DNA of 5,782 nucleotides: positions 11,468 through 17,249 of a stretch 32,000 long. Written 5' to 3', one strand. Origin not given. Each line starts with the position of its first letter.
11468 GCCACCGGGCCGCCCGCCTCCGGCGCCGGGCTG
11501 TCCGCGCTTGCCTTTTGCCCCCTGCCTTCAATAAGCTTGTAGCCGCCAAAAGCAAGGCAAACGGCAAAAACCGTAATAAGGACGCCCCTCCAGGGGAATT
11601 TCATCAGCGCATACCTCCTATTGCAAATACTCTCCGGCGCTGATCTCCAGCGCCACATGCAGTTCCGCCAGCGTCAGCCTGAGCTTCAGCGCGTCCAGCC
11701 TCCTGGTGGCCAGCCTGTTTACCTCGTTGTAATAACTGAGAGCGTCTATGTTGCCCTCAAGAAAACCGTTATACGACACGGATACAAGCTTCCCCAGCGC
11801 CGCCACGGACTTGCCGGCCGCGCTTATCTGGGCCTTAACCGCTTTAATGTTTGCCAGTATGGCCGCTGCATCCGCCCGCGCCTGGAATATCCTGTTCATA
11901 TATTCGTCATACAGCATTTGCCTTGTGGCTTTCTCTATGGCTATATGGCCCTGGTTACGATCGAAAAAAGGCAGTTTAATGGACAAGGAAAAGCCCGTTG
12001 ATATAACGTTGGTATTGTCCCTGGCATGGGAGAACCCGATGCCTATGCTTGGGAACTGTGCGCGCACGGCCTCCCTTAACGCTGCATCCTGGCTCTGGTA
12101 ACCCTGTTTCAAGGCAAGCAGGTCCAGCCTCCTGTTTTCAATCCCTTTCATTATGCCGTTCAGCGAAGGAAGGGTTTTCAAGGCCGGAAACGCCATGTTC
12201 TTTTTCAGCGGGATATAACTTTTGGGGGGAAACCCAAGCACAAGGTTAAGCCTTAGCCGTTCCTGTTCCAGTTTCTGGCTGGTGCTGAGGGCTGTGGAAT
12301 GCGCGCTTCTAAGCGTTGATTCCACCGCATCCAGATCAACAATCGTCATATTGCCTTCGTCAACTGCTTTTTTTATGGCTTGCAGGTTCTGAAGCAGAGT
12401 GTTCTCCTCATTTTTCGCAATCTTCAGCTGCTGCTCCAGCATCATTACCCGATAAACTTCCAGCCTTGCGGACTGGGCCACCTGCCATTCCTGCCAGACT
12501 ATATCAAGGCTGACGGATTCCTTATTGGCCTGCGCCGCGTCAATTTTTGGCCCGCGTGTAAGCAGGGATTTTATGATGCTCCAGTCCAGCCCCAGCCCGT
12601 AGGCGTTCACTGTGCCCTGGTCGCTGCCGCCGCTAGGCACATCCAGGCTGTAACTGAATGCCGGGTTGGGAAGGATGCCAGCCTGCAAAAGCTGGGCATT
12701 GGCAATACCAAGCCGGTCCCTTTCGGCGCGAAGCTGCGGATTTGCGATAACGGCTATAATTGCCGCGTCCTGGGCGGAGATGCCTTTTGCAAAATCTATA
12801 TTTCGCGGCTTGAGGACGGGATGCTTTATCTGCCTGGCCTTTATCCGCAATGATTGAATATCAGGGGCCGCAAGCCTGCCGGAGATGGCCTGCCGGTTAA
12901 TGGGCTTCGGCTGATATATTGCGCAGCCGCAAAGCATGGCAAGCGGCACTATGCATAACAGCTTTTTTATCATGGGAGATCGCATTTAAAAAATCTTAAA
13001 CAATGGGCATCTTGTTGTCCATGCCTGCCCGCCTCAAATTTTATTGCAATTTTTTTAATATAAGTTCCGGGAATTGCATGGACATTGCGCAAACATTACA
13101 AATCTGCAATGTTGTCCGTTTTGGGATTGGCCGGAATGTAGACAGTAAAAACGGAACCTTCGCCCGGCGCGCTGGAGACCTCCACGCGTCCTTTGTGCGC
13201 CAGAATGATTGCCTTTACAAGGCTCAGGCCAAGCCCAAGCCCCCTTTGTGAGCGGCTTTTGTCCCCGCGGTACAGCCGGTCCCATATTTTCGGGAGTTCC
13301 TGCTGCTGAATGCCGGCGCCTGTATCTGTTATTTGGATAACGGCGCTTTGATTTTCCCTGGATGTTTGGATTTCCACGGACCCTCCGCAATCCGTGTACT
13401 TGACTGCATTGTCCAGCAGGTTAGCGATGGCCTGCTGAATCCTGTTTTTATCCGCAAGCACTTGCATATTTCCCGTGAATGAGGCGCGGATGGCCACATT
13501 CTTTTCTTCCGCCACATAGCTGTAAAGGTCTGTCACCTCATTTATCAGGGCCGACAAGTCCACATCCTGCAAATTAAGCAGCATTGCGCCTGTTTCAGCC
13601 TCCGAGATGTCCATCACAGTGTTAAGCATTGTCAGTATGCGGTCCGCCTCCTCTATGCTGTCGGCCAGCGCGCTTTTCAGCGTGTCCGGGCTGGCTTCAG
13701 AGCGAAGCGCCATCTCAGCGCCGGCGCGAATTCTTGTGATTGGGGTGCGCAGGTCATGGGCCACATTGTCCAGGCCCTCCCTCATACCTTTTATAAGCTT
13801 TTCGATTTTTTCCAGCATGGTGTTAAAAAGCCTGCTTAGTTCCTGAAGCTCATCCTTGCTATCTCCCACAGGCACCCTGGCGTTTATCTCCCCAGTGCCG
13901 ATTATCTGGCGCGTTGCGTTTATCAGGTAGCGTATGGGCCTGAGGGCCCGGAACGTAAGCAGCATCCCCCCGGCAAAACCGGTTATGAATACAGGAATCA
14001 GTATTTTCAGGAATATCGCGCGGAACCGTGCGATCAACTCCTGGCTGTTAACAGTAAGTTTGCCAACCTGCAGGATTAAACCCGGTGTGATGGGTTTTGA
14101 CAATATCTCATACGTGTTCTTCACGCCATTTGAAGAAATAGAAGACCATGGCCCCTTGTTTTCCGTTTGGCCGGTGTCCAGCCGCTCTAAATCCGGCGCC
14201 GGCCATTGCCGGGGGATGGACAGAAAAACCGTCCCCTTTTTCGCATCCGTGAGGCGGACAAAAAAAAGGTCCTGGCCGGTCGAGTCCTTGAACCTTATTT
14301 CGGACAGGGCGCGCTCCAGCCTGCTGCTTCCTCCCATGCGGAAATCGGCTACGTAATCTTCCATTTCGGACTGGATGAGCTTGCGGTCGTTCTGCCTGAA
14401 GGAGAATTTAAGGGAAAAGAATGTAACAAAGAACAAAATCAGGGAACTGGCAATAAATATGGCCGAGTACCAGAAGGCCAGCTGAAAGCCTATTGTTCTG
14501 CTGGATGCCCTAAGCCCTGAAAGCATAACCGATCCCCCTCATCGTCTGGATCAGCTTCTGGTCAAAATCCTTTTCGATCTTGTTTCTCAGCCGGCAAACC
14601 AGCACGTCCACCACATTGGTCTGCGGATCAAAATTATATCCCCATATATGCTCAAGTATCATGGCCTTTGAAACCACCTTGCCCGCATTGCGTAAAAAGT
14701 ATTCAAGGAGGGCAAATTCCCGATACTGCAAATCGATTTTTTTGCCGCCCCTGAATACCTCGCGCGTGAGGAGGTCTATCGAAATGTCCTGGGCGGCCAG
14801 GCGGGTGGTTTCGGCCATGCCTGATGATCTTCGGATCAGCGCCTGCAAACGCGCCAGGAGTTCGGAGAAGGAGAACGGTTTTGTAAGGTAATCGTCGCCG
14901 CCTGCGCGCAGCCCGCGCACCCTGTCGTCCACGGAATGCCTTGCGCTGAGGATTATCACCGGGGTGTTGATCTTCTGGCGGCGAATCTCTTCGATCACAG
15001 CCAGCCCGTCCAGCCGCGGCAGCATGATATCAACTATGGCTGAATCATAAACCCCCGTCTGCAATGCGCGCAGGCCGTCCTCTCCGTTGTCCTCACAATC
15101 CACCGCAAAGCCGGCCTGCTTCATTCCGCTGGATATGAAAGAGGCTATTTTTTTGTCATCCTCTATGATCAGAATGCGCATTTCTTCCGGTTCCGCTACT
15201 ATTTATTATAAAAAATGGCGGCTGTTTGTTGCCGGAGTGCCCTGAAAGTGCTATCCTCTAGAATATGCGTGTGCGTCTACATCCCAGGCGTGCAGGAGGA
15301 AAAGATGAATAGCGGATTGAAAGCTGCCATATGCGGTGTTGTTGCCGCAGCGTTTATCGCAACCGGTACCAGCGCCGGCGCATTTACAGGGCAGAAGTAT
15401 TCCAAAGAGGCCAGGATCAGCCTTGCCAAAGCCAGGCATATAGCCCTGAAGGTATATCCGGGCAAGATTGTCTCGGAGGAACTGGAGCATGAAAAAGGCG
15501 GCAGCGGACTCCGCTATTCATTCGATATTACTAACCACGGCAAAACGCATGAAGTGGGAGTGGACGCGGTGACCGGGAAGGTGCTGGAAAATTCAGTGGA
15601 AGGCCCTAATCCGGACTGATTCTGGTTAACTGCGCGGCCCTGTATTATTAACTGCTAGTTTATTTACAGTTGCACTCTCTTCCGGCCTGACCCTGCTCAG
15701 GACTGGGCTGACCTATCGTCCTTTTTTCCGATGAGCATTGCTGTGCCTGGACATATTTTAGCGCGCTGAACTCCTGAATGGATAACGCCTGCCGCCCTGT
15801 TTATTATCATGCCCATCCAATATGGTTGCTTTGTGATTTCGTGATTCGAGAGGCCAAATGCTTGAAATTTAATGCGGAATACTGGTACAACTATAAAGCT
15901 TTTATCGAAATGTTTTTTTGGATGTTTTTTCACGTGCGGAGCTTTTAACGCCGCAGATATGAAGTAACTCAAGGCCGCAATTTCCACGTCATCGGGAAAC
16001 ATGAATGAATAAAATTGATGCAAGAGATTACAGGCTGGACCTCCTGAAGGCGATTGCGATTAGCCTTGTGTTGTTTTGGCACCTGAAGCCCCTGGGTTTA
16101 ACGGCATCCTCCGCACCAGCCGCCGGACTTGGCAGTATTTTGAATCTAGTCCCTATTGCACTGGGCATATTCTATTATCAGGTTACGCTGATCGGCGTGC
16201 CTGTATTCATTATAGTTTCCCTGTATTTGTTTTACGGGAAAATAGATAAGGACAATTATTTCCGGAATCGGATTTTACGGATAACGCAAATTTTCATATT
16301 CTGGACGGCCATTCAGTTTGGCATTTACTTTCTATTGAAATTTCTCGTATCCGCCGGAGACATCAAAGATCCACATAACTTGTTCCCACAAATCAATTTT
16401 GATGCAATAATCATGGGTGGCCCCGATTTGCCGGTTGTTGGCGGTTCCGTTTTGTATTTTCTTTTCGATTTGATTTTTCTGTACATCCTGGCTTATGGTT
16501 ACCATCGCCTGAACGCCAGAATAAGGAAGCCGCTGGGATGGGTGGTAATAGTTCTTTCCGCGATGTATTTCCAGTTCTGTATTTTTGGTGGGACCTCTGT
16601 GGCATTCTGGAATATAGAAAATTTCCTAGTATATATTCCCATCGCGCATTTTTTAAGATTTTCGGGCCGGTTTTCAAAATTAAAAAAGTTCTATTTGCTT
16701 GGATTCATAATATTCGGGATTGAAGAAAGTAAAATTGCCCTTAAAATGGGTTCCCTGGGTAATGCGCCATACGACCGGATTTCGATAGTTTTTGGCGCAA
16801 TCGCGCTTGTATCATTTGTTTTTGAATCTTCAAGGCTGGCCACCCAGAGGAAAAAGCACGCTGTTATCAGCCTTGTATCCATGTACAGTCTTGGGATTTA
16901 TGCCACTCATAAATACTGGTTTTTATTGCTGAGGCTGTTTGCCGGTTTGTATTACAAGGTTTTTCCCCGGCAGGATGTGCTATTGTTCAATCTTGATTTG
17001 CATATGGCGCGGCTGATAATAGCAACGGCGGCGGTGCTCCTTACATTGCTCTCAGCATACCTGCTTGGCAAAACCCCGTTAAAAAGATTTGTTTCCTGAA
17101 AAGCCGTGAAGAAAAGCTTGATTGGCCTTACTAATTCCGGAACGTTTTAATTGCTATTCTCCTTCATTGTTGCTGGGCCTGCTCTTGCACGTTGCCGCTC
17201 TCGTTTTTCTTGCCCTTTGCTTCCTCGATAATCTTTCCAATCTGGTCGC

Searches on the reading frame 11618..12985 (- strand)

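Call 34: search_protein_families(library=pfam, proteins=[window:11618-12985:-], max_evalue=0.001)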
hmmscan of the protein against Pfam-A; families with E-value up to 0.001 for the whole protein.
window:11618-12985:- (455 aa): 1 family
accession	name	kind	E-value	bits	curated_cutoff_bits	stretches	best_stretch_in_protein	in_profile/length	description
PF02321.23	OEP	-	4.9e-24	85.6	22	2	82-251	12-187/187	Outer membrane efflux protein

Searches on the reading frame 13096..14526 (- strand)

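Call 34: search_protein_families(library=pfam, proteins=[window:13096-14526:-], max_evalue=0.001)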
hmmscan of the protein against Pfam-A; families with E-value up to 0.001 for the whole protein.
window:13096-14526:- (476 aa): 6 families
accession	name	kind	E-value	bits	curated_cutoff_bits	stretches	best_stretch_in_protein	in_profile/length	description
PF02518.31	HATPase_c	-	5e-28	98.2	26.4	1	359-467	2-110/111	Histidine kinase-, DNA gyrase B-, and HSP90-like ATPase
PF00512.31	HisKA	-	8.5e-12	45.4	26.9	1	252-313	6-66/66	His Kinase A (phospho-acceptor) domain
PF00672.30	HAMP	-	7.1e-10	39.5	25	1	191-242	3-52/53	HAMP domain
PF13589.12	HATPase_c_3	-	3.3e-05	24.4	25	1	364-431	4-76/137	Histidine kinase-, DNA gyrase B-, and HSP90-like ATPase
PF13581.12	HATPase_c_2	-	5.8e-05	23.5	27.4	1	360-434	29-104/127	Histidine kinase-like ATPase domain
PF14501.12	HATPase_c_5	-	0.00024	21.4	22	1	363-452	6-90/102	GHKL domain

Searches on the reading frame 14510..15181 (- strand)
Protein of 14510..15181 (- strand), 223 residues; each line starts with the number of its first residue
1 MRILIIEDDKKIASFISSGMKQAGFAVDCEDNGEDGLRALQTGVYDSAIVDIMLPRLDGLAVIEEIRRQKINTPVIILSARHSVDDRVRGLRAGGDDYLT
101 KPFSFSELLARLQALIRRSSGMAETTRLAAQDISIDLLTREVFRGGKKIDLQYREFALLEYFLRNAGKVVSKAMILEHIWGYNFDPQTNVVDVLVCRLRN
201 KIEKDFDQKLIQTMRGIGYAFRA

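Call 34: search_protein_families(library=pfam, proteins=[window:14510-15181:-], max_evalue=0.001)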
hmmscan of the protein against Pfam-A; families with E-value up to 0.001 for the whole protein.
window:14510-15181:- (223 aa): 2 families
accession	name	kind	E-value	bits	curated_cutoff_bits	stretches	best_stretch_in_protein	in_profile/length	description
PF00072.30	Response_reg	-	1.4e-27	96.5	30.2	1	3-112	1-110/111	Response regulator receiver domain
PF00486.34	Trans_reg_C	-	3.7e-27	94.6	26.2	1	146-221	1-77/77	Transcriptional regulatory protein, C terminal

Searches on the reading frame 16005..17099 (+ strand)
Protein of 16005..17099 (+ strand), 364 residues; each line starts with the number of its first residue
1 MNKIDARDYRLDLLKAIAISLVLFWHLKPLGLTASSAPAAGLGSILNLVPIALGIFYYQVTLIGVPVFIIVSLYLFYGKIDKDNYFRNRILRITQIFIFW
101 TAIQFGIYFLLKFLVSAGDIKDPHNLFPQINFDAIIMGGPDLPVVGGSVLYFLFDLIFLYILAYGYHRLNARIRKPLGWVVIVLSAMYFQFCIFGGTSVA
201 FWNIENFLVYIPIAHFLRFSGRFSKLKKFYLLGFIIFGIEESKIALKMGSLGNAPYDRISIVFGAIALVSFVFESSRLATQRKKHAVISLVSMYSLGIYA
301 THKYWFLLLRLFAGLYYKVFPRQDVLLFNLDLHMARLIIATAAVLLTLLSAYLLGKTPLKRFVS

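Call 35: search_protein_families(library=pfam, proteins=[window:16005-17099:+], max_evalue=0.001)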
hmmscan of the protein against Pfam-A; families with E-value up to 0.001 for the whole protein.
window:16005-17099:+ (364 aa): 1 family
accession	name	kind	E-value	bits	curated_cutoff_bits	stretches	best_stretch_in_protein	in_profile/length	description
PF01757.29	Acyl_transf_3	-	2.1e-15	57.1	31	1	9-354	2-324/326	Acyltransferase domain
